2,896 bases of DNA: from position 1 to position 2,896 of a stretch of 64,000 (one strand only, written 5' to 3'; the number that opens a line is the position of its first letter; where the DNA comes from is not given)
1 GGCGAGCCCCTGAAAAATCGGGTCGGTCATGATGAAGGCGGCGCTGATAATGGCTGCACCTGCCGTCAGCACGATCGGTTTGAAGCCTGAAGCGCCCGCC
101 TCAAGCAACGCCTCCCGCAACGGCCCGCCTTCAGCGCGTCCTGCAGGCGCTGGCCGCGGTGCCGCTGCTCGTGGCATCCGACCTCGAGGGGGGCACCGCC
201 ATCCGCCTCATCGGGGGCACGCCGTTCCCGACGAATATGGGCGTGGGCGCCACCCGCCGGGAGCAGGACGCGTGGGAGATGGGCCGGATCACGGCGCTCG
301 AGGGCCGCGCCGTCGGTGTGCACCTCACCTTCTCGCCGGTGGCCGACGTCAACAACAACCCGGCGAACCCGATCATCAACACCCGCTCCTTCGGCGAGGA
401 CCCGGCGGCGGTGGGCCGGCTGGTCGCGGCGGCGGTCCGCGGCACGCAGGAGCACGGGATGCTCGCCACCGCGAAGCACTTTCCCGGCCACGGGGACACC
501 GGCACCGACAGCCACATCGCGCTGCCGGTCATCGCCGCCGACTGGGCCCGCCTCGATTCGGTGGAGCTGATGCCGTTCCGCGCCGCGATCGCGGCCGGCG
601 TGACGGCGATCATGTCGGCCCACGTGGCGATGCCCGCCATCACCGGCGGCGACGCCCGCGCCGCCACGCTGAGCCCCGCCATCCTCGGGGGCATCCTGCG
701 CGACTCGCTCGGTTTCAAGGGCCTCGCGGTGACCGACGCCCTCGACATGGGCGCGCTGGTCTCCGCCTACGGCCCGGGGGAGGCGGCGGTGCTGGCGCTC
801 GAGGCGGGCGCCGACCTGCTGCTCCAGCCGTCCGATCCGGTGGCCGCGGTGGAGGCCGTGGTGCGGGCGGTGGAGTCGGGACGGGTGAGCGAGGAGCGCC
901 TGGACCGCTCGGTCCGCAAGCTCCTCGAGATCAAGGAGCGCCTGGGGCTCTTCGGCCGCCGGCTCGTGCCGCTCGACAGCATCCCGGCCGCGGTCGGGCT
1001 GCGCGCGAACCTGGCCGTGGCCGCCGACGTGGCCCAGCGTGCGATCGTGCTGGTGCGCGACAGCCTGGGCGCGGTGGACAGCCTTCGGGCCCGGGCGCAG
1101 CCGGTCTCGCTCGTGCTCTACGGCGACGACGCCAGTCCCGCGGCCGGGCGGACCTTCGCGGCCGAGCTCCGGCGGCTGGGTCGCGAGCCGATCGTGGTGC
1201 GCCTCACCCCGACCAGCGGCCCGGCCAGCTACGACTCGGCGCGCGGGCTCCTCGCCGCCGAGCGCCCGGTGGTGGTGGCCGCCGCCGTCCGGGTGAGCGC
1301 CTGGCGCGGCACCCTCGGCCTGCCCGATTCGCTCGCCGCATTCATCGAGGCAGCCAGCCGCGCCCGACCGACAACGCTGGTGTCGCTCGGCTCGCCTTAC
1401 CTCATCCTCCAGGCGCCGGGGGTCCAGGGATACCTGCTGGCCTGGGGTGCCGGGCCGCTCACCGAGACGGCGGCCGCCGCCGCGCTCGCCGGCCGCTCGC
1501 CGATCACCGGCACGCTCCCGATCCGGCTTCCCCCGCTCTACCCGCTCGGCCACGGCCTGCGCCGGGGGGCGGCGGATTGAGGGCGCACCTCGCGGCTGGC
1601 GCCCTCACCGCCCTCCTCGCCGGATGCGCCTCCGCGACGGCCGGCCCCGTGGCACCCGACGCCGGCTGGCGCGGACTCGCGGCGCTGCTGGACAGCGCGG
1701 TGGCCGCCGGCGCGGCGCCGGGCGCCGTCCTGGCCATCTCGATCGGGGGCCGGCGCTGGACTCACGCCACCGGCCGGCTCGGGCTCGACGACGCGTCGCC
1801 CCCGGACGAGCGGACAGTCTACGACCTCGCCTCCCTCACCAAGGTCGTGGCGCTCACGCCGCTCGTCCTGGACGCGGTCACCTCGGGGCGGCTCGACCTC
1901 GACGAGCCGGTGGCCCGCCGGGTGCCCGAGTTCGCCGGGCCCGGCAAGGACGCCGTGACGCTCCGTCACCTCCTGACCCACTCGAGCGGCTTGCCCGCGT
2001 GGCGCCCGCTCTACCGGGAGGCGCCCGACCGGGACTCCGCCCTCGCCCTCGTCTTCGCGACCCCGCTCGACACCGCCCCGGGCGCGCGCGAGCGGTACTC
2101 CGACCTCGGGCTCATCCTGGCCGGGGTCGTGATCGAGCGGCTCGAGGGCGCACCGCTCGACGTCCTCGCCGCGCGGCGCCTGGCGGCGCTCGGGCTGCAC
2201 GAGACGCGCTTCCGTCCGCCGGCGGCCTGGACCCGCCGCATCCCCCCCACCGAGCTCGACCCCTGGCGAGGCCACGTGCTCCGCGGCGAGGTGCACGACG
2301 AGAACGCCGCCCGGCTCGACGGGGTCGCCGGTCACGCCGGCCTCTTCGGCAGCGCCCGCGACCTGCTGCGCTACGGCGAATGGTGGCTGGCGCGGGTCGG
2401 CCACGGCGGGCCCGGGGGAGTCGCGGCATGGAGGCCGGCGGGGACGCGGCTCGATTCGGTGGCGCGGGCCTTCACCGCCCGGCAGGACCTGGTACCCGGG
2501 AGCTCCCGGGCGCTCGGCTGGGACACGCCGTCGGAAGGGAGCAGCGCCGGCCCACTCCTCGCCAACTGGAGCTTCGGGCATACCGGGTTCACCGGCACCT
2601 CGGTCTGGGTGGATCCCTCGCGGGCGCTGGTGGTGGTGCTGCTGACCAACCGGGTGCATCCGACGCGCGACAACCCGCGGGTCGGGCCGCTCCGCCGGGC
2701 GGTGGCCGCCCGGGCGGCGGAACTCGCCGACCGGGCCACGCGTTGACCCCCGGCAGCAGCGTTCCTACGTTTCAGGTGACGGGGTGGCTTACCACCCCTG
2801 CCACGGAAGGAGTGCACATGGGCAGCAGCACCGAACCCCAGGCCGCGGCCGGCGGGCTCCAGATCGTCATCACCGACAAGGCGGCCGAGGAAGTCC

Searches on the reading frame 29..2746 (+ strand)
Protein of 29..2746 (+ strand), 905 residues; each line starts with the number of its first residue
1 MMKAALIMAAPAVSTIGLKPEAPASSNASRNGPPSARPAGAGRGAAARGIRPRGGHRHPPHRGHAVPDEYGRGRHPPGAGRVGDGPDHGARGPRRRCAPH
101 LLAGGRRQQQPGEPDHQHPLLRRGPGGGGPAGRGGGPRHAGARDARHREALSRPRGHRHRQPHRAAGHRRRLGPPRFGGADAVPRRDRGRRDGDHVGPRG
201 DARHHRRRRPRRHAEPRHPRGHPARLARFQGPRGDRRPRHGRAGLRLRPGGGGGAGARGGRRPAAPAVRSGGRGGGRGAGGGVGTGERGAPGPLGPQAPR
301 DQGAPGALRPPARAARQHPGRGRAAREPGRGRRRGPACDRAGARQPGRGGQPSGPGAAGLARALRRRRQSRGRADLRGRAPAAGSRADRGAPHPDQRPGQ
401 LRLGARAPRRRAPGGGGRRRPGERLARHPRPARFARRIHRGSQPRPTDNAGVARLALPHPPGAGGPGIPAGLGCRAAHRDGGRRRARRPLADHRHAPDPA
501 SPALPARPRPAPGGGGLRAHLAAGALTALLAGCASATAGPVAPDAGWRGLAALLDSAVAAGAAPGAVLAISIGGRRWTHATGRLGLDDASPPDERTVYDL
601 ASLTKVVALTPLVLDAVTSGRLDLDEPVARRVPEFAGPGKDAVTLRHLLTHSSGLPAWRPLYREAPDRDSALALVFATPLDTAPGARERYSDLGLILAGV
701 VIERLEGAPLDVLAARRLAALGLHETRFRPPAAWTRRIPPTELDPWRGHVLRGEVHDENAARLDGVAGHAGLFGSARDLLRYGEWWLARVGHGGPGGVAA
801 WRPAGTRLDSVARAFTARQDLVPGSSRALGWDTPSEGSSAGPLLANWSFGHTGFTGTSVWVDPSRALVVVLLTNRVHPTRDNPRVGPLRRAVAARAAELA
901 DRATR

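Call 30: search_protein_families(library=pfam, proteins=[window:29-2746:+], max_evalue=0.001)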
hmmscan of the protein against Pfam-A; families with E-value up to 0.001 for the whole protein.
window:29-2746:+ (905 aa): 1 family
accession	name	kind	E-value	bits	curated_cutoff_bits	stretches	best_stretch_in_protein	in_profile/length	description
PF00144.29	Beta-lactamase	-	9.5e-59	199.6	27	1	551-893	2-328/329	Beta-lactamase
